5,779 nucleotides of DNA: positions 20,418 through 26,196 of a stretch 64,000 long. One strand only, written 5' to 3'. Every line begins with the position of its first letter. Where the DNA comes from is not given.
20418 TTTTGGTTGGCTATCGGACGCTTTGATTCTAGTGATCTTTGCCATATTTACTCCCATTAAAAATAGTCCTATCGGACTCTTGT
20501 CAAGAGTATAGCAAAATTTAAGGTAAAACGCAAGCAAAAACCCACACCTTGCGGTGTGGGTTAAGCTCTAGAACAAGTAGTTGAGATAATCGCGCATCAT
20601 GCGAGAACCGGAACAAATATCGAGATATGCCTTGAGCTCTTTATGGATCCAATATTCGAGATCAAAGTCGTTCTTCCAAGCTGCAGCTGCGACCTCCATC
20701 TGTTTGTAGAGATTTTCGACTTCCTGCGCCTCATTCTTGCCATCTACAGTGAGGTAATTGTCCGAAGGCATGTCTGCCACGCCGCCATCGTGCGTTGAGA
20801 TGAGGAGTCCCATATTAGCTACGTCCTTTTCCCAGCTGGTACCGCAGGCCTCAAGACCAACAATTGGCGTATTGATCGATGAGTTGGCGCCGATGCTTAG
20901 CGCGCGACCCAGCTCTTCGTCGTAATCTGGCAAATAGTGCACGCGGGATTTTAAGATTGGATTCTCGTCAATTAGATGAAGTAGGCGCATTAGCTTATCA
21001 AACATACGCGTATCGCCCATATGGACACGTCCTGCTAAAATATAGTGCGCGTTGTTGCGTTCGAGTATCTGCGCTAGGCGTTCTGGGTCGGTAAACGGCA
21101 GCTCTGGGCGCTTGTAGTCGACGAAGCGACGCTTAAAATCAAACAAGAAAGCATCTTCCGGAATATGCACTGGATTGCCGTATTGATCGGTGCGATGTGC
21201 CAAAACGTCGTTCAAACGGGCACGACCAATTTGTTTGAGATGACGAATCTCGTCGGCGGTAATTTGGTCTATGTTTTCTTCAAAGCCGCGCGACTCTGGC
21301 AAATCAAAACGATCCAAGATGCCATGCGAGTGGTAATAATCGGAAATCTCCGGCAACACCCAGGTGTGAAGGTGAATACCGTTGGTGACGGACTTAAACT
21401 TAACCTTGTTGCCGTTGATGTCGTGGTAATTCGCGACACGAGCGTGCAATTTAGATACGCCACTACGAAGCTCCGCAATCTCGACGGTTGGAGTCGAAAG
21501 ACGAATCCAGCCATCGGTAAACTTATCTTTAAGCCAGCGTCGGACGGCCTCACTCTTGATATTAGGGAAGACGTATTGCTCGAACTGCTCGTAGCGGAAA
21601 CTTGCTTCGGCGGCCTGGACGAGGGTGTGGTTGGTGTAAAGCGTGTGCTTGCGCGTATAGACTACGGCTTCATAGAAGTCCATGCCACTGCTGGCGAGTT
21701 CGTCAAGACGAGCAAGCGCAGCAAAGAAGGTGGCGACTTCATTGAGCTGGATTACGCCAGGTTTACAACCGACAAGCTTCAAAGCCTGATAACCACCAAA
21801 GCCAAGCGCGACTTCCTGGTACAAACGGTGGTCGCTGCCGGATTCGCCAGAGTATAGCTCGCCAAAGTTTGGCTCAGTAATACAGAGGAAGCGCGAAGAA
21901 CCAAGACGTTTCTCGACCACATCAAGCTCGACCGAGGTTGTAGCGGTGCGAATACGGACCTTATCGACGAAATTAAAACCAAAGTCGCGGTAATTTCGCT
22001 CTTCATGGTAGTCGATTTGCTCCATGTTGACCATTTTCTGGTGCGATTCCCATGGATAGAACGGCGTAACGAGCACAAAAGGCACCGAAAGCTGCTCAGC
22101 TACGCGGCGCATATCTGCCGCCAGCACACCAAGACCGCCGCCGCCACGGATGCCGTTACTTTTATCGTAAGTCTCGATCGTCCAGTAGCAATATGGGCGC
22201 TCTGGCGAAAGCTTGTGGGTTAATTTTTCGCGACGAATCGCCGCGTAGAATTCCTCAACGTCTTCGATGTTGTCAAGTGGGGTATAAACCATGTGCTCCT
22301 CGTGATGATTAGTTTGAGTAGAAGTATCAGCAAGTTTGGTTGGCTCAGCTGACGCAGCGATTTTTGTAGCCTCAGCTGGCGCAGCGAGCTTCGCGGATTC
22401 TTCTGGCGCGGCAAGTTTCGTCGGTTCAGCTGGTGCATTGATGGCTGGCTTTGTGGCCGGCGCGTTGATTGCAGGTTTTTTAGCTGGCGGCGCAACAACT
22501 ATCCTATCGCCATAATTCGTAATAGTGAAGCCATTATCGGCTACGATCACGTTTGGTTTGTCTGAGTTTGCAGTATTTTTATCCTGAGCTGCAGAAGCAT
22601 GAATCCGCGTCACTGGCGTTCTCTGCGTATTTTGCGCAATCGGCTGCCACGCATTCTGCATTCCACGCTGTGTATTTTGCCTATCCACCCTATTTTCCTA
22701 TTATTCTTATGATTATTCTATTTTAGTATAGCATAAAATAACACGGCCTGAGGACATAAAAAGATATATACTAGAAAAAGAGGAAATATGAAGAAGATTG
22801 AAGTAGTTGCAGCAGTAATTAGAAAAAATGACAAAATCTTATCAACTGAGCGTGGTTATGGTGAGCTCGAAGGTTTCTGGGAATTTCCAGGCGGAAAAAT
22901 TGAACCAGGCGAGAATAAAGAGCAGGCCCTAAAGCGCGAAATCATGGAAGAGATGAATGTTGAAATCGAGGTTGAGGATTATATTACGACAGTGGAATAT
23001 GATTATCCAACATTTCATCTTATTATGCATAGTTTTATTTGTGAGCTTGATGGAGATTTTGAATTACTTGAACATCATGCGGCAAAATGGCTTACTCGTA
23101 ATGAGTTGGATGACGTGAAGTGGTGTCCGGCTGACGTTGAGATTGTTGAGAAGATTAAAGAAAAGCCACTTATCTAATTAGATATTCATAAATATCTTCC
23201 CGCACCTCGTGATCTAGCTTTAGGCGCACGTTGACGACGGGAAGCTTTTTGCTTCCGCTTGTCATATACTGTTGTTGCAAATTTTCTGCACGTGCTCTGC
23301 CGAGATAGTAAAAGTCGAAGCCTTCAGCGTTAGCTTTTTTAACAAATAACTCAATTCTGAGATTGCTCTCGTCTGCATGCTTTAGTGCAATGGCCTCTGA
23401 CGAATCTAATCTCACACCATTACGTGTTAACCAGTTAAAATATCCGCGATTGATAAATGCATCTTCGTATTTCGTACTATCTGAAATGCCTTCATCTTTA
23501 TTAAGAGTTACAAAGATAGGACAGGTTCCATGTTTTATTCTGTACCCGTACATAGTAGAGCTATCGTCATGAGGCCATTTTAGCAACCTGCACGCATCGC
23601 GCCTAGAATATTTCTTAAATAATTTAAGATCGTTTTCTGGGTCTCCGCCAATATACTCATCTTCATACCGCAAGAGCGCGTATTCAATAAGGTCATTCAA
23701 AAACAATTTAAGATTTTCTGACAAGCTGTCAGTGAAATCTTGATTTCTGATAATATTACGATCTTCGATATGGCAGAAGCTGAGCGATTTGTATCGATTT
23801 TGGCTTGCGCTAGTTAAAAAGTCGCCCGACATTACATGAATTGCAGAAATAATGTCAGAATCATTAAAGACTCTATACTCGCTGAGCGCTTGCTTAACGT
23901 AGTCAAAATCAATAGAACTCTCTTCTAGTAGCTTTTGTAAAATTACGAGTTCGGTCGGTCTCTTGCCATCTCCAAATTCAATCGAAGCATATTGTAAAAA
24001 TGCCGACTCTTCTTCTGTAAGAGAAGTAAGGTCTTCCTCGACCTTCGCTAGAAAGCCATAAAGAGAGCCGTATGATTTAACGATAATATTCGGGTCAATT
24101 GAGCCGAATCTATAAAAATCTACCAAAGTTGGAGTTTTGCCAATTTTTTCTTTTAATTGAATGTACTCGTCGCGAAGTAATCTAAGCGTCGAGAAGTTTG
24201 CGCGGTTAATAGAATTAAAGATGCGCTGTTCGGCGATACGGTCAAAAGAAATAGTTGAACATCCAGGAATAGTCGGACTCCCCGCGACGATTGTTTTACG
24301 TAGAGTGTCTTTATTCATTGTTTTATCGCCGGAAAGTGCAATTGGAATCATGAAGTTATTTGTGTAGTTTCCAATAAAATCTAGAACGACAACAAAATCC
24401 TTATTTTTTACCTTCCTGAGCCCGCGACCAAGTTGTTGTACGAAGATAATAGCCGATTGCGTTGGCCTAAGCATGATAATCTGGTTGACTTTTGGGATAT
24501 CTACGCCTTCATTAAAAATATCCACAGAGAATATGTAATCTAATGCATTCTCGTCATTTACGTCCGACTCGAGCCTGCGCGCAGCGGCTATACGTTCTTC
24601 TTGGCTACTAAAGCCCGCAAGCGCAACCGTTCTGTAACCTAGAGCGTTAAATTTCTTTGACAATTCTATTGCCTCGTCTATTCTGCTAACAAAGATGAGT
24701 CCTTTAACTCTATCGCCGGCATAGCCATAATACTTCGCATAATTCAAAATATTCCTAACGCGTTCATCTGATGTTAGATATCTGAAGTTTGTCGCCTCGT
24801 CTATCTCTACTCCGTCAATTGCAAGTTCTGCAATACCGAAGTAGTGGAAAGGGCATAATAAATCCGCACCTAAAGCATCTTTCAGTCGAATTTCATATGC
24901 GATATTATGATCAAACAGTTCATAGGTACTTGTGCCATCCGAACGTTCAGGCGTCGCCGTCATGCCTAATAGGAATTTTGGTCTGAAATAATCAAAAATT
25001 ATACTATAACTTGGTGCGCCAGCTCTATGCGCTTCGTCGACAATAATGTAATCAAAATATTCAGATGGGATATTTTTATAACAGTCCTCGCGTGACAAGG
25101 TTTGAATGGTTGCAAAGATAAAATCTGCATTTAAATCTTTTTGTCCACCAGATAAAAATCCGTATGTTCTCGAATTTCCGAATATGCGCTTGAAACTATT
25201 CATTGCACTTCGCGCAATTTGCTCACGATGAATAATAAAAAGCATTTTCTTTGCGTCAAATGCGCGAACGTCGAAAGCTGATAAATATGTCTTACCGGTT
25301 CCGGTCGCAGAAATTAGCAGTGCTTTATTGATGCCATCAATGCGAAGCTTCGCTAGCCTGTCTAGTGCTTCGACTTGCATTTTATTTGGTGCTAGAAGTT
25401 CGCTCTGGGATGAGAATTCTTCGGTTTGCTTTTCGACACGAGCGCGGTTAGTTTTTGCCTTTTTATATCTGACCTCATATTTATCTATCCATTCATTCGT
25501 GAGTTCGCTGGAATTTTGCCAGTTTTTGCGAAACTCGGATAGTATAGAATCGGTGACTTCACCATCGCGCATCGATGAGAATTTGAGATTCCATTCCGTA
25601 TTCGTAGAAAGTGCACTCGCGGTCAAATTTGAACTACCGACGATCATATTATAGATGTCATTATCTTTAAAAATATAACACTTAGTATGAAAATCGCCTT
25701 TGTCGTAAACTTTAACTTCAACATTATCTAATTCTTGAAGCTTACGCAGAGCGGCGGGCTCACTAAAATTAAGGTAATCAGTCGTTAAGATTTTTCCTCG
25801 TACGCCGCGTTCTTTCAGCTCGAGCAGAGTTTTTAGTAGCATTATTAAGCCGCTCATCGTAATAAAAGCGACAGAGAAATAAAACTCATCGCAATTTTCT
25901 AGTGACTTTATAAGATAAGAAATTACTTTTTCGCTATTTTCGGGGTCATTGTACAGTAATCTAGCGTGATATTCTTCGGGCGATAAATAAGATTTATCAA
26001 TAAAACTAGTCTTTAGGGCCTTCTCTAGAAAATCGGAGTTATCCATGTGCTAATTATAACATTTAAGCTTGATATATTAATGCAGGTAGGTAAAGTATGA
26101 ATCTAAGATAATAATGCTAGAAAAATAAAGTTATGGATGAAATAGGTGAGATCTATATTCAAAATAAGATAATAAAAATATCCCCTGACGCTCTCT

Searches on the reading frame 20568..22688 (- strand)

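Call 56: search_protein_families(library=ncbifam, proteins=[window:20568-22688:-], max_evalue=0.001)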
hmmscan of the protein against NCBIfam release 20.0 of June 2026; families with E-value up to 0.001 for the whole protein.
window:20568-22688:- (706 aa): 4 families
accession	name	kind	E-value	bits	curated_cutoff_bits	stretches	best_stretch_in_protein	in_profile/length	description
TIGR02094.1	more_P_ylases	subfamily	5.7e-60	203.7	191.7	1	184-664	19-549/600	alpha-glucan family phosphorylase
NF041129.1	maldex_phorlase_Thcocales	equivalog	2.4e-43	148.4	1500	1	183-702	116-680/816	maltodextrin phosphorylase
TIGR02093.1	P_ylase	subfamily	6.4e-06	24.6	552.9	0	333-678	332-715/804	glycogen/starch/alpha-glucan family phosphorylase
NF011562.0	PRK14986.1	equivalog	7e-06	24.4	1546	1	374-677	400-720/815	glycogen phosphorylase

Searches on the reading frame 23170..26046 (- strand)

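Call 56: search_protein_families(library=ncbifam, proteins=[window:23170-26046:-], max_evalue=0.001)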
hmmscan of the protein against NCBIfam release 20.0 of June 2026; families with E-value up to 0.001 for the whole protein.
window:23170-26046:- (958 aa): 8 families
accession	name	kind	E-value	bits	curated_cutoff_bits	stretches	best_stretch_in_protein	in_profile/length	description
NF046051.1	restrict_EcoAI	equivalog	1.6e-33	116.1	550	2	193-403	130-349/768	EcoAI/FtnUII family type I restriction enzme subunit R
NF053632.1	heli_RadD_YejH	equivalog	1.5e-20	73.1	720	1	237-567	20-364/573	DNA repair helicase RadD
TIGR04095.1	dnd_restrict_1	equivalog_domain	5.1e-18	65.3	600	2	307-421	109-222/451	DNA phosphorothioation system restriction enzyme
NF008521.0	PRK11448.1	equivalog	3.3e-16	58.5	729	2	177-341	373-551/1123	type I restriction-modification system endonuclease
NF010337.0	PRK13766.1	equivalog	2.2e-09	36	610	1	501-555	424-476/781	Hef nuclease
NF003673.1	PRK05298.1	equivalog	1.3e-05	23.8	743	0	219-297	9-86/653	excinuclease ABC subunit UvrB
TIGR00631.1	uvrb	equivalog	8.3e-05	21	750.1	0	218-297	8-86/658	excinuclease ABC subunit UvrB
NF008394.0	PRK11192.1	equivalog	0.00015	20.8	507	1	447-545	248-341/441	ATP-dependent RNA helicase SrmB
